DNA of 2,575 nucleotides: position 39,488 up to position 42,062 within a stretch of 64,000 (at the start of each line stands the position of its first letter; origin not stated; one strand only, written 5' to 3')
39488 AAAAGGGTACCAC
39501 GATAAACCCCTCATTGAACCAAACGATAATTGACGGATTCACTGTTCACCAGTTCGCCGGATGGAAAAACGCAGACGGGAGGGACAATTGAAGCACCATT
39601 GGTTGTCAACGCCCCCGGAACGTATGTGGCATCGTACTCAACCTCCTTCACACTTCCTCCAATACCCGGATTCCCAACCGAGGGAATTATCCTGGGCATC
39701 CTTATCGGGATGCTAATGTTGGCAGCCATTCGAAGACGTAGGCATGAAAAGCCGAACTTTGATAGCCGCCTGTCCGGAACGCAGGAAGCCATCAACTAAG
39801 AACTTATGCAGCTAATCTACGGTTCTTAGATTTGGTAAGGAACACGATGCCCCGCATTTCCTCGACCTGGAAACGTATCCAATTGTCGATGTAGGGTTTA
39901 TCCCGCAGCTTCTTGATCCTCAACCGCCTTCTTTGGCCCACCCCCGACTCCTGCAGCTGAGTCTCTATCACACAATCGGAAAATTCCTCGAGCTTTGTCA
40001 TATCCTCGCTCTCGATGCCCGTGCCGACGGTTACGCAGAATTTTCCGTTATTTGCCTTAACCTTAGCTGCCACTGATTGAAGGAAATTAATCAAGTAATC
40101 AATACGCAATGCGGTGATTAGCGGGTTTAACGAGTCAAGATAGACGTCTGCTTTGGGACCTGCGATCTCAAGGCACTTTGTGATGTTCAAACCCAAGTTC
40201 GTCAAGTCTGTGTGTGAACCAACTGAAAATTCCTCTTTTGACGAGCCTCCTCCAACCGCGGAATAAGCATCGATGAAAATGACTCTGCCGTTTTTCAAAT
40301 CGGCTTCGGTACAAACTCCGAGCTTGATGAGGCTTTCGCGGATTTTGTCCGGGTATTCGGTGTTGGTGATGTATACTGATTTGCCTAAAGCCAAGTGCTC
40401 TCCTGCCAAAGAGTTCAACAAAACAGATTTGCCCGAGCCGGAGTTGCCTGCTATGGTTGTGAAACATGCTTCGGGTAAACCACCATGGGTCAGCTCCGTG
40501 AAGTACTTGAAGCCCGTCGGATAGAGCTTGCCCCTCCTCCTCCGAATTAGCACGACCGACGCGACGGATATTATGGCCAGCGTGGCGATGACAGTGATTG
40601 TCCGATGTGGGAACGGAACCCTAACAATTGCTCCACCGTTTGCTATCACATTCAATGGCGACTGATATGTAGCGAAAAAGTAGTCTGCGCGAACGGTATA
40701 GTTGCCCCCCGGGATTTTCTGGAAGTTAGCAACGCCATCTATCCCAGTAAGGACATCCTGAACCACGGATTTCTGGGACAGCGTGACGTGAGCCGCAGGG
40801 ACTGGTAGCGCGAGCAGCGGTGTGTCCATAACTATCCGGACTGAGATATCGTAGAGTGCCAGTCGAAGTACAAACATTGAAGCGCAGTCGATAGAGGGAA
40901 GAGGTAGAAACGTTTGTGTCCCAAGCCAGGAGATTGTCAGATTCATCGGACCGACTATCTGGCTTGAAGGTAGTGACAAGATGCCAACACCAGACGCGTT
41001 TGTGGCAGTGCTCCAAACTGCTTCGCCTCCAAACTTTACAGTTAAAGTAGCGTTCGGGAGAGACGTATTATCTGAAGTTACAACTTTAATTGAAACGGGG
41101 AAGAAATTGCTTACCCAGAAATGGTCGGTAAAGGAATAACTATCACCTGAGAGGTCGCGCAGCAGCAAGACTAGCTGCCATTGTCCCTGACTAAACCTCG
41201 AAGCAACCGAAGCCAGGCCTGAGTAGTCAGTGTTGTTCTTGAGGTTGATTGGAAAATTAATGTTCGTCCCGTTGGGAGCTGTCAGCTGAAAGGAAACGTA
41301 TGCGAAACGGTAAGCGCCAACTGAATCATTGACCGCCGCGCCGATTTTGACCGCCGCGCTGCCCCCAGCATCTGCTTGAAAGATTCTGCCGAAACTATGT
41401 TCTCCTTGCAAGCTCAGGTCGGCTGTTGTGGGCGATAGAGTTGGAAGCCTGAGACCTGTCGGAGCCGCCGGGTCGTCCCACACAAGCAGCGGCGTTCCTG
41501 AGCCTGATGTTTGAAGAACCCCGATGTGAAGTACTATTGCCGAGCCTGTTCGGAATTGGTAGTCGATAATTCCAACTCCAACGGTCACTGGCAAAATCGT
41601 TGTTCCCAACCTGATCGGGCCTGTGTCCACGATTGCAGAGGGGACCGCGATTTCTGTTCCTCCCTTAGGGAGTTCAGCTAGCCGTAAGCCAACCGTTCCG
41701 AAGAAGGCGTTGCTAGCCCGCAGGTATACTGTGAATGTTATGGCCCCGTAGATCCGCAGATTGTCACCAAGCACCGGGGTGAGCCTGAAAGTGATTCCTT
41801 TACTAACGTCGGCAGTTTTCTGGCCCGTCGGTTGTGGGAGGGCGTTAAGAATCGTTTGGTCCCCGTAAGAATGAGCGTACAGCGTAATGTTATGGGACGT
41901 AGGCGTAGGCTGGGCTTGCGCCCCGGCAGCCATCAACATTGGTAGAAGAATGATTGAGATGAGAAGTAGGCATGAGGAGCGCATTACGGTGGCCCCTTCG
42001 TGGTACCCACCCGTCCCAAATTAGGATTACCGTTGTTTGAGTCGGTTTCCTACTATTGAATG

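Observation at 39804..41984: Receptor-like architecture: signal peptide, 440-aa ectodomain, one TM helix and a cytoplasmic KaiC/RecA-like ATPase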

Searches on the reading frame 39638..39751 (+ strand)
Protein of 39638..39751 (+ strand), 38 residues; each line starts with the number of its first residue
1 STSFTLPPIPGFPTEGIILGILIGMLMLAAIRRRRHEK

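Call 78: search_protein_families(library=ncbifam, proteins=[window:39638-39751:+], max_evalue=10)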
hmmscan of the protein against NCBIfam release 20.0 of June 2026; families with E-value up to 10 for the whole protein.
seq(38 aa): 2 families
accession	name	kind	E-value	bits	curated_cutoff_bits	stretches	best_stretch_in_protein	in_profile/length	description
NF033507.3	Loki-CTERM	subfamily_domain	0.0001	22.5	19.9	1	9-36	1-26/27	Loki-CTERM sorting domain-containing protein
NF045529.2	Heimdall-CTERM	domain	0.6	10.6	24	1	9-35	2-24/26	Heimdall-CTERM domain-containing surface protein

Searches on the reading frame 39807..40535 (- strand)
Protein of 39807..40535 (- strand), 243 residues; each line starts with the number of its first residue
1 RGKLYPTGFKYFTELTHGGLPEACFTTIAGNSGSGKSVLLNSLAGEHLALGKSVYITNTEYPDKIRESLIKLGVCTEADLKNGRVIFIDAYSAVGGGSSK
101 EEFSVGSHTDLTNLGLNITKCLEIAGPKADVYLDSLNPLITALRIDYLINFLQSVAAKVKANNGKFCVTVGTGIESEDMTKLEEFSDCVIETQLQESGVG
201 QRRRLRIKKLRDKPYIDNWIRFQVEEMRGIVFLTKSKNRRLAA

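Call 49: find_homologous_proteins(query=A3, max_evalue=1e-20)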
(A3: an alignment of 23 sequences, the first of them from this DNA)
Query A3 (23 sequences) (243 aa, profile of the alignment): 70 proteins with E <= 1e-20 among 5696 candidates.
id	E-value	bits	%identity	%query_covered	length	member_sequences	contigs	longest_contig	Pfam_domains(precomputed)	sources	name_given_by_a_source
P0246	1.4e-101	357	38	93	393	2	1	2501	PF06745.20,PF23442.2,PF07705.18,PF24336.2,PF20720.4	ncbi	-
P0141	3.2e-97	343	35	95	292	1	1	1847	PF06745.20,PF23442.2,PF24336.2,PF20720.4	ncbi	-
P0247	7.4e-88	312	94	100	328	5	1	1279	PF06745.20,PF23442.2,PF24336.2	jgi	jgi:KaiC/GvpD/RAD55 family RecA-like ATPase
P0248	6.3e-87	309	73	98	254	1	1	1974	PF06745.20,PF23442.2,PF24336.2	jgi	jgi:KaiC/GvpD/RAD55 family RecA-like ATPase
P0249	7.4e-87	309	78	98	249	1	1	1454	PF06745.20,PF00005.34,PF24336.2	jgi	jgi:KaiC/GvpD/RAD55 family RecA-like ATPase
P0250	1.5e-86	308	74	98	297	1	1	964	PF06745.20,PF00005.34,PF23442.2,PF24336.2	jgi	jgi:KaiC/GvpD/RAD55 family RecA-like ATPase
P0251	2.5e-86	307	75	97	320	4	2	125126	PF06745.20,PF24336.2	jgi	jgi:KaiC/GvpD/RAD55 family RecA-like ATPase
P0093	4.2e-86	307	65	99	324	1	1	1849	PF06745.20,PF24336.2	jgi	jgi:KaiC/GvpD/RAD55 family RecA-like ATPase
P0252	5.1e-86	306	74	98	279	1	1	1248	PF06745.20,PF00005.34,PF24336.2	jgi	jgi:KaiC/GvpD/RAD55 family RecA-like ATPase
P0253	1.1e-85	305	77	98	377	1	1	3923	PF06745.20,PF00005.34,PF23442.2,PF24336.2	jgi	jgi:KaiC/GvpD/RAD55 family RecA-like ATPase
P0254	2.0e-85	304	73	98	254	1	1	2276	PF06745.20,PF23442.2,PF24336.2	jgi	jgi:KaiC/GvpD/RAD55 family RecA-like ATPase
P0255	3.0e-85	304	76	98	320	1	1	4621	PF06745.20,PF24336.2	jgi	jgi:KaiC/GvpD/RAD55 family RecA-like ATPase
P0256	3.5e-85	304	75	98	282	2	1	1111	PF06745.20,PF23442.2,PF24336.2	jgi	jgi:KaiC/GvpD/RAD55 family RecA-like ATPase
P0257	4.7e-85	303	72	98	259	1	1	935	PF06745.20,PF23442.2,PF24336.2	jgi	jgi:KaiC/GvpD/RAD55 family RecA-like ATPase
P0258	8.8e-85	302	68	98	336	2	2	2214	PF06745.20,PF24336.2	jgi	jgi:KaiC/GvpD/RAD55 family RecA-like ATPase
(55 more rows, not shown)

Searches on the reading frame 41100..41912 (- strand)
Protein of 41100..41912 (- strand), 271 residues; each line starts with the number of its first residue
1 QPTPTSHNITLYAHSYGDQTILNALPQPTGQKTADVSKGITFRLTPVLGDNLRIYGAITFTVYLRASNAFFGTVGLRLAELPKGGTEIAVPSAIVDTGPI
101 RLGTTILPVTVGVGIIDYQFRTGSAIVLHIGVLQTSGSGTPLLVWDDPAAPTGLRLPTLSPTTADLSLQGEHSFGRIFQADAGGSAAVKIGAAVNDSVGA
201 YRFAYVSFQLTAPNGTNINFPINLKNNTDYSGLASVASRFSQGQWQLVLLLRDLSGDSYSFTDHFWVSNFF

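Call 64: predict_structure(alignment_id=A5)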
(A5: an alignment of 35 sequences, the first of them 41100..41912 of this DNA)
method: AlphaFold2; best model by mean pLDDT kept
length: 271 residues; sequences in the alignment: 35
mean_pLDDT: 93.0   pTM: 0.85
mean pLDDT of the five models: 93.0, 92.2, 91.4, 91.4, 91.4
residues with pLDDT >= 90: 230; 70-90: 33; 50-70: 6; < 50: 2
segments of 3 or more residues with pLDDT < 50: none
pLDDT, mean of each block of 10 residues (from residue 1): 76 88 82 89 95 96 97 98 95 95 96 95 97 95 88 94 95 94 95 95 94 95 89 94 97 92 96 83
secondary structure, 60 per line:
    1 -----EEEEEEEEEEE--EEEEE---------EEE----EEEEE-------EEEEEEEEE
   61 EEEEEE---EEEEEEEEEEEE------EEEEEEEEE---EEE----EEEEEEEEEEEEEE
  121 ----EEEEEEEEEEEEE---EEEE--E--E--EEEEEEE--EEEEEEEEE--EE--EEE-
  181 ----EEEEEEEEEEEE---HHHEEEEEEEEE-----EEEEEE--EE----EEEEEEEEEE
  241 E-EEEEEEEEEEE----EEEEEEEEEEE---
elements in order: E6-16 E19-23 E33-35 E40-44 E52-66 E70-81 E88-96 E100-102 E107-120 E125-137 E141-144 E153-159 E162-170 E177-179 E185-196 E203-211 E217-222 E231-241 E243-253 E258-268

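Call 67: fold_search(model_id=the predicted structure, library=pdb)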
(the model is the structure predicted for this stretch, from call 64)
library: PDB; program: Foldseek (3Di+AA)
matches with E <= 10: 1801; with E <= 0.001: 76
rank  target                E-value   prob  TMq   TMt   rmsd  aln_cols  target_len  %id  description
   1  3iii                  2.4e-08  1.00  0.47  0.24   4.7       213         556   11  1.95 Angstrom Crystal Structure of CocE/NonD family hydrolase (SACOL2612) from Staphylococcus aureus (released 2009-08-18)
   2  3ib3_A                7.7e-08  1.00  0.46  0.24   5.0       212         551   11  Crystal Structure of SACOL2612 - CocE/NonD family hydrolase from Staphylococcus aureus (released 2009-08-11)
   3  3ib3_B                2.1e-07  1.00  0.45  0.23   5.6       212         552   11  Crystal Structure of SACOL2612 - CocE/NonD family hydrolase from Staphylococcus aureus (released 2009-08-11)
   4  3i2i                  2.1e-07  1.00  0.45  0.22   5.6       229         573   14  Cocaine Esterase with mutation T172R, bound to DTT adduct (released 2010-06-16)
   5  3i2j                  2.7e-07  1.00  0.48  0.24   4.0       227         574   13  Cocaine Esterase, wild type, without a ligand (released 2010-06-16)
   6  9k48                  2.7e-07  1.00  0.47  0.23   4.2       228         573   14  Bacetrial Cocaine Esterase with mutations T172R/G173Q/V116K/S117A/A51K (released 2024-12-18)
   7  1l7q                  3.0e-07  1.00  0.48  0.24   4.0       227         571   13  Ser117Ala Mutant of Bacterial Cocaine Esterase cocE (released 2003-02-11)
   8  3puh_B                3.3e-07  1.00  0.40  0.20   9.1       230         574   14  Cocaine Esterase, wild-type biologically active dimer (released 2011-09-21)
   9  1ju3                  3.5e-07  1.00  0.48  0.24   4.1       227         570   13  BACTERIAL COCAINE ESTERASE COMPLEX WITH TRANSITION STATE ANALOG (released 2001-12-21)
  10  7f65                  3.5e-07  1.00  0.47  0.23   4.2       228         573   14  Bacetrial Cocaine Esterase with mutations T172R/G173Q/V116K/S117A/A51L, bound to benzoic acid (released 2021-09-15)
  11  4p08                  3.5e-07  1.00  0.45  0.22   8.0       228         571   14  Engineered thermostable dimeric cocaine esterase (released 2014-07-16)
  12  3i2h                  3.9e-07  1.00  0.47  0.24   4.1       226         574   14  Cocaine Esterase with mutation L169K, bound to DTT adduct (released 2010-06-16)
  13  3ida                  3.9e-07  1.00  0.47  0.24   4.2       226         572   14  Thermostable Cocaine Esterase with mutations L169K and G173Q, bound to DTT adduct (released 2010-03-02)
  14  3i2f                  3.9e-07  1.00  0.42  0.21   8.6       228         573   14  Cocaine Esterase with mutations T172R / G173Q, bound to DTT adduct (released 2010-06-16)
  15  3i2g                  3.9e-07  1.00  0.42  0.22   5.4       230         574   14  Cocaine Esterase with mutation G173Q, bound to DTT adduct (released 2010-06-16)
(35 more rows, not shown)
